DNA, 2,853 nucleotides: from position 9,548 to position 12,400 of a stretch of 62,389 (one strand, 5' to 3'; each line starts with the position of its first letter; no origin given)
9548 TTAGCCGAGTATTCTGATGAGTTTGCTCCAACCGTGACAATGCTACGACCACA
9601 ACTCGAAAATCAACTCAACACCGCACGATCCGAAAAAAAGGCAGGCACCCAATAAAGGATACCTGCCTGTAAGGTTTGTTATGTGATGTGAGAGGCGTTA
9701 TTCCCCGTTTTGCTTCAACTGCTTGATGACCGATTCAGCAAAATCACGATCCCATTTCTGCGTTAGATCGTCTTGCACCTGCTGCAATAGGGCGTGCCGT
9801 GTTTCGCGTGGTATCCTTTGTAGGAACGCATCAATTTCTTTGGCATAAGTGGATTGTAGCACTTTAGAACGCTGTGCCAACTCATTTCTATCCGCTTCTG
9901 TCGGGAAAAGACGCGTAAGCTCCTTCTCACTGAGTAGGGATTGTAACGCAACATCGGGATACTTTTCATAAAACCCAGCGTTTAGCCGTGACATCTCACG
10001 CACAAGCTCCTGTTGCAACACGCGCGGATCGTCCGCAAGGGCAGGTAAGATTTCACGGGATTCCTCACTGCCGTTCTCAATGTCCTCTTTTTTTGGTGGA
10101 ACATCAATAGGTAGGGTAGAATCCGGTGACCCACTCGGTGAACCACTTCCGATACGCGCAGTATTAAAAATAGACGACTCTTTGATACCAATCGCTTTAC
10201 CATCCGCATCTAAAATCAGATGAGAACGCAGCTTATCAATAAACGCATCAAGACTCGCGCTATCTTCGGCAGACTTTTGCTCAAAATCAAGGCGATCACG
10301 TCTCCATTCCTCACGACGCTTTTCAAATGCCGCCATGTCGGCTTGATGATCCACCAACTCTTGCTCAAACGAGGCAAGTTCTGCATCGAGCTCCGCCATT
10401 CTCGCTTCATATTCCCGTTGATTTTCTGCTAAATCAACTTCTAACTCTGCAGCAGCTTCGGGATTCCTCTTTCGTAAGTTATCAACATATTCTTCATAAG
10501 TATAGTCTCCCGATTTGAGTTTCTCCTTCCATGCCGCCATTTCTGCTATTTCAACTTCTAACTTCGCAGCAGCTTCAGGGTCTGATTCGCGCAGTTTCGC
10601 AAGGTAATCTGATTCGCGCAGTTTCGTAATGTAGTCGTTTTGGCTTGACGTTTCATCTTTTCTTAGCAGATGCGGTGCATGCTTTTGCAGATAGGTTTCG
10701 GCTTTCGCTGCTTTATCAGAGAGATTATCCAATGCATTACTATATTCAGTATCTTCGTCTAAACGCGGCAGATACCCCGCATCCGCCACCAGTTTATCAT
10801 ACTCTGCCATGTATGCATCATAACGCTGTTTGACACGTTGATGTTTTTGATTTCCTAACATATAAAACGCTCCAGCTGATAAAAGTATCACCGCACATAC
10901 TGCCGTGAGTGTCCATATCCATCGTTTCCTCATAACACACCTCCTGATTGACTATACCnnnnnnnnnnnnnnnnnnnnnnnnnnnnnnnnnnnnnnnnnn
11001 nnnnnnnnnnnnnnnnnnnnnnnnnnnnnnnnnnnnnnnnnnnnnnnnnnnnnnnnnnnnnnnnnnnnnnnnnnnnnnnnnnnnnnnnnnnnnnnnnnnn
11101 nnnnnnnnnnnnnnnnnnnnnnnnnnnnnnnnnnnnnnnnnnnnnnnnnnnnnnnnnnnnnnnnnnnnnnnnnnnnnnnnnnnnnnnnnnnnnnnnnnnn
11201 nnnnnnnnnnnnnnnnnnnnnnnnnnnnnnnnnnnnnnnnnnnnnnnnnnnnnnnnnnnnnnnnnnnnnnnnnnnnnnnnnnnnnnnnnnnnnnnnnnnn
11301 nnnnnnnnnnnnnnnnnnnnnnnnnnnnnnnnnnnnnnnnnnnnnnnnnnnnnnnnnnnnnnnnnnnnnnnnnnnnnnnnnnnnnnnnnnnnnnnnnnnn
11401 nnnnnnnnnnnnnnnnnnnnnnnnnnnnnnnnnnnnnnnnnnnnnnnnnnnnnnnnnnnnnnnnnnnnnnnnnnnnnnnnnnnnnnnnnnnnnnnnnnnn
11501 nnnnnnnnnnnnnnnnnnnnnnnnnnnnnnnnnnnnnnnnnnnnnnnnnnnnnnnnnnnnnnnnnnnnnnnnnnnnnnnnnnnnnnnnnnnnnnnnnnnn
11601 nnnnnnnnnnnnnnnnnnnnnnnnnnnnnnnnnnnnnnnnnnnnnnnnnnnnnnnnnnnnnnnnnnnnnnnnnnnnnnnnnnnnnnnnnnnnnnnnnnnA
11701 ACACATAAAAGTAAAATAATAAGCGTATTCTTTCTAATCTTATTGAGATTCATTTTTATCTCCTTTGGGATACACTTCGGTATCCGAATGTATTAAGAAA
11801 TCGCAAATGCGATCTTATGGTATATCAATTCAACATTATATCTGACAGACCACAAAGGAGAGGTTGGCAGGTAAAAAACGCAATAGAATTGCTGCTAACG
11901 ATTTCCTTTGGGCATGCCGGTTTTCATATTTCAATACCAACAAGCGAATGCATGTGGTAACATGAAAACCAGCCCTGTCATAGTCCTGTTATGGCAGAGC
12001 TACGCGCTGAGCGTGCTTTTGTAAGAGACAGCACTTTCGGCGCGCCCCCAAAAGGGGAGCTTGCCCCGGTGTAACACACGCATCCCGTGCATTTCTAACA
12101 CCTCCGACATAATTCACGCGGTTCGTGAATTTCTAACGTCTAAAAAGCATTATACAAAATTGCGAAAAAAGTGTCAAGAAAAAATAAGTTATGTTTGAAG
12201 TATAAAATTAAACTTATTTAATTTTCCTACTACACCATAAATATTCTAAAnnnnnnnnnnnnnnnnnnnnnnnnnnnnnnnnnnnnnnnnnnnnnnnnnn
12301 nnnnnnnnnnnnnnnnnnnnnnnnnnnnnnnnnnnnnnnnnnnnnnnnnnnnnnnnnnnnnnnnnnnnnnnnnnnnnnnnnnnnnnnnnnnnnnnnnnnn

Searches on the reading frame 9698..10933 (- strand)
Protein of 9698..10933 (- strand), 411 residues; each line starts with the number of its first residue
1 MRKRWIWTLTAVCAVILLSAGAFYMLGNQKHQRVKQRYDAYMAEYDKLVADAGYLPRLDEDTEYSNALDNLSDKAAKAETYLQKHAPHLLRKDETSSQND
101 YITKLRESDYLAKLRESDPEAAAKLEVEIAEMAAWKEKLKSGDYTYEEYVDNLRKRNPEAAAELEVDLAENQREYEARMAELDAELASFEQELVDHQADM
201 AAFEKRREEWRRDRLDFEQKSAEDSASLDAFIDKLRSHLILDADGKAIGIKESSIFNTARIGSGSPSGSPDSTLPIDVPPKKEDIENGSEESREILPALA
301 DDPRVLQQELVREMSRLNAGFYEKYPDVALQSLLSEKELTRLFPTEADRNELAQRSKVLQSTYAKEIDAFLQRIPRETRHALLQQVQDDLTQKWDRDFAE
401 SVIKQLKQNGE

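Call 9: search_protein_families(library=pfam, proteins=[window:9698-10933:-], max_evalue=0.01)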
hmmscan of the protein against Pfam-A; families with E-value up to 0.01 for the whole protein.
window:9698-10933:- (411 aa): 0 families

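Call 79: search_protein_families(library=ncbifam, proteins=[window:9698-10933:-], max_evalue=0.01)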
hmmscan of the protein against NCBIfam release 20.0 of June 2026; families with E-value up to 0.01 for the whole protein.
window:9698-10933:- (411 aa): 0 families

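Call 80: search_protein_families(library=padloc, proteins=[window:9698-10933:-], max_evalue=0.01)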
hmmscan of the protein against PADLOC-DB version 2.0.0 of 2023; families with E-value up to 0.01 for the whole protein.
window:9698-10933:- (411 aa): 0 families

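Call 88: search_solved_structures(query=window:9698-10933:-, max_evalue=1)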
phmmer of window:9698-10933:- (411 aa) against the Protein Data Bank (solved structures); distinct sequences matched with E-value up to 1: 3.
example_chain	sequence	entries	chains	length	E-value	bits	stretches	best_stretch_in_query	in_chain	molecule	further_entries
6tzl_A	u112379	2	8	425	0.069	15.7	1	170-227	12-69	Surface protein adhesin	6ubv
9tlr_A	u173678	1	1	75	0.46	12.9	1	171-231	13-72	Sc-apCC-2-BCL-xL-11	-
3iox_A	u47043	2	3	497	0.51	12.8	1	152-225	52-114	AgI/II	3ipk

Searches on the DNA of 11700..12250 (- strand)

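Call 13: search_rna_families(source=window, start=11700, end=12250, threshold=evalue, max_evalue=10)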
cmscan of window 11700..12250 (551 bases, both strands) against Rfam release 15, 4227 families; matches with E-value up to 10: 8.
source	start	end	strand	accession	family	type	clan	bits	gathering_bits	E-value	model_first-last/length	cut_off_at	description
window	12190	12240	+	RF01598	snoR23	Gene; snRNA; snoRNA; CD-box;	-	23.1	70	3.2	1-84/84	no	small nucleolar RNA snoR23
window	11928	11969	+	RF01315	CRISPR-DR2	Gene; CRISPR;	CL00014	18.1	37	1.7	1-30/30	no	CRISPR RNA direct repeat element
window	11730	11751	+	RF01354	CRISPR-DR45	Gene; CRISPR;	-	17.8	37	3.1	1-24/24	no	CRISPR RNA direct repeat element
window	11751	11814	-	RF02980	freshwater-2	Cis-reg;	-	17.8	49.9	3.2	1-84/84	no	freshwater-2 RNA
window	11751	11775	+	RF01328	CRISPR-DR17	Gene; CRISPR;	CL00014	17.5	42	2.2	1-25/25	no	CRISPR RNA direct repeat element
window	11751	11829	-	RF01054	preQ1-II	Cis-reg; riboswitch;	-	16.8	47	5.6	1-99/99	no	PreQ1-II (pre queuosine) riboswitch aptamer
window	11735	11764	-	RF00105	SNORD115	Gene; snRNA; snoRNA; CD-box;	-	16.3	39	4.2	42-71/82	no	Small nucleolar RNA SNORD115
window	11751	11769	-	RF03012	Mu-gpT-DE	Gene; sRNA;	-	12.3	49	6.2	1-53/53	no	Mu-gpT-DE RNA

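Call 68: build_rna_model(alignment_id=A3, structure=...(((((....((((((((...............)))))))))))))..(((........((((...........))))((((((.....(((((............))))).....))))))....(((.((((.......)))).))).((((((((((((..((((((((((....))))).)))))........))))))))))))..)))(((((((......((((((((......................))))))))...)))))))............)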
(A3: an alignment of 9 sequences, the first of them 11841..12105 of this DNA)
Model R1 built from alignment A3 (9 sequences, 289 columns); structure: as given.
model positions 264; base pairs 75; branch points 5; effective number of sequences 1.91; information 0.59 bits per position. Calibrated on 0.2 Mb of random sequence (short: E-values are rough).
structure used (alignment columns):
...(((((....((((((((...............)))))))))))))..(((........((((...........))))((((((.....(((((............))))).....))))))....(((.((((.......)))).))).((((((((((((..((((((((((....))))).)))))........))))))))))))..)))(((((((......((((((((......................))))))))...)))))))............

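Call 69: search_with_rna_model(model_id=R1, sources=[window, L003, L010, L012, L013, L016, L017, L018, L020, L023, L026, L027, L028, L029, L030, L032], max_evalue=1, make_alignment=true)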
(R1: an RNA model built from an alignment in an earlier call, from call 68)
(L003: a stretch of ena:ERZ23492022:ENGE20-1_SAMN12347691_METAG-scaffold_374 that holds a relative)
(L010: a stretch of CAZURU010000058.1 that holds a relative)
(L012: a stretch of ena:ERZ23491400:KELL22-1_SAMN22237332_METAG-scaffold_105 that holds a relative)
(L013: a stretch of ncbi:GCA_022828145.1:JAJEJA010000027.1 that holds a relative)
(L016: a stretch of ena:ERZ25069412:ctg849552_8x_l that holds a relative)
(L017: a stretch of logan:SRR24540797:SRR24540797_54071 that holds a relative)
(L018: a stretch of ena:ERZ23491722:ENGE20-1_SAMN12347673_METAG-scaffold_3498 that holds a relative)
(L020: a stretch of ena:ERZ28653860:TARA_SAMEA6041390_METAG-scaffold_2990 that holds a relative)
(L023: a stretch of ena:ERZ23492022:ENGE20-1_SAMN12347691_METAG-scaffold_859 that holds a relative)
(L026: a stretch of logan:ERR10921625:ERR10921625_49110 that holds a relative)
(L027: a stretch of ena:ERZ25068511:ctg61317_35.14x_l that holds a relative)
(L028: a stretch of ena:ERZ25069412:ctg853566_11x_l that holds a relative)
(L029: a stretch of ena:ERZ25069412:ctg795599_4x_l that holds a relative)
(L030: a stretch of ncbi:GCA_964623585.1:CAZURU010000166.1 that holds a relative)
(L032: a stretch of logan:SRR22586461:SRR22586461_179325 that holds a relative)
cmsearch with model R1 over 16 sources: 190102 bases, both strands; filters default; matches with E-value up to 1: 22.
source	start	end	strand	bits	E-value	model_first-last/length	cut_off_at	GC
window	11841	12105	-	281.3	3.5e-88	1-264/264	no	0.5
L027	9614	9880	+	264.9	6.5e-83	1-264/264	no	0.46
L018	1702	1962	+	264.6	8.4e-83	1-264/264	no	0.48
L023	1702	1962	+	250.9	2e-78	1-264/264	no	0.48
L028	9654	9910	+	241.8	1.8e-75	1-264/264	no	0.48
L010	7367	7632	+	241.6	2e-75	1-264/264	no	0.44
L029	955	1211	+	234.2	4.7e-73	1-264/264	no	0.48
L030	1427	1689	+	168.7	5.1e-52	1-264/264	no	0.43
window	38139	38380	+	153.9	2.7e-47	1-264/264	no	0.4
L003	5559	5800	+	153.8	3e-47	1-264/264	no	0.4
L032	1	86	+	42.3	2e-11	169-264/264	5'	0.38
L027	9748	9805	-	24.2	1.3e-05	133-190/264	no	0.34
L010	7499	7556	-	21.1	0.00012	133-190/264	no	0.31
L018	1763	1804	-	21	0.00014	62-103/264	no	0.52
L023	1836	1893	-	19.7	0.00035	133-190/264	no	0.43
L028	9780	9835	-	18.3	0.00094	133-190/264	no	0.38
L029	1081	1136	-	16.7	0.0031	133-190/264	no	0.38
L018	1834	1892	-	15.9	0.0058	133-190/264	no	0.46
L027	9677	9718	-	15.6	0.0068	62-103/264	no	0.55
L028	9718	9750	-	14.4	0.017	62-103/264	no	0.58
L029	1019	1051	-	13.3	0.038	62-103/264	no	0.61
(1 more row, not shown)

Alignment A4: 22 matches aligned to the model, 288 columns, each read 5' to 3' on its own strand. Consensus structure (alignment columns), stored with it:
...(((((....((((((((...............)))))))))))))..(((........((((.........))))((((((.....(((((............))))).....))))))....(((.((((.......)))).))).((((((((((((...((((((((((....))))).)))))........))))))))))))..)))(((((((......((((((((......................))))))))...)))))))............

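Call 70: search_with_rna_model(model_id=R1, sources=[window, L010, L018, L023, L027, L028, L029, L030], max_evalue=1e-20, make_alignment=true)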
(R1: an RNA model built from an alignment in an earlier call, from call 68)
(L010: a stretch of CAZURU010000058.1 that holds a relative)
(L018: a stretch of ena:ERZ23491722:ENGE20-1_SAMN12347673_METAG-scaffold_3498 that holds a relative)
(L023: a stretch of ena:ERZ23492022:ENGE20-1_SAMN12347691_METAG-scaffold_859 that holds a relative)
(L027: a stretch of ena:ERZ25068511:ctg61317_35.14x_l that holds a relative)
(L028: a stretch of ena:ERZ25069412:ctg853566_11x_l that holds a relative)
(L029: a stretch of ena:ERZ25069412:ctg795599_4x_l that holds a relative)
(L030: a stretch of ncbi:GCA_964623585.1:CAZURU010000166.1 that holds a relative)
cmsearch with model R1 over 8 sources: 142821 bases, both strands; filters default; matches with E-value up to 1e-20: 9.
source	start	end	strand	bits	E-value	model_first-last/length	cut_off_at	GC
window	11841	12105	-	281.3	2.6e-88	1-264/264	no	0.5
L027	9614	9880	+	264.9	4.9e-83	1-264/264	no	0.46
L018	1702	1962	+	264.6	6.3e-83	1-264/264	no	0.48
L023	1702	1962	+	250.9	1.5e-78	1-264/264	no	0.48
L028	9654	9910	+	241.8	1.3e-75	1-264/264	no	0.48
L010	7367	7632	+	241.6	1.5e-75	1-264/264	no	0.44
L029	955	1211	+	234.2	3.5e-73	1-264/264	no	0.48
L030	1427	1689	+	168.7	3.8e-52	1-264/264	no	0.43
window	38139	38380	+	153.9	2.1e-47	1-264/264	no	0.4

Alignment A5: 9 matches aligned to the model, 287 columns, each read 5' to 3' on its own strand. Consensus structure (alignment columns), stored with it:
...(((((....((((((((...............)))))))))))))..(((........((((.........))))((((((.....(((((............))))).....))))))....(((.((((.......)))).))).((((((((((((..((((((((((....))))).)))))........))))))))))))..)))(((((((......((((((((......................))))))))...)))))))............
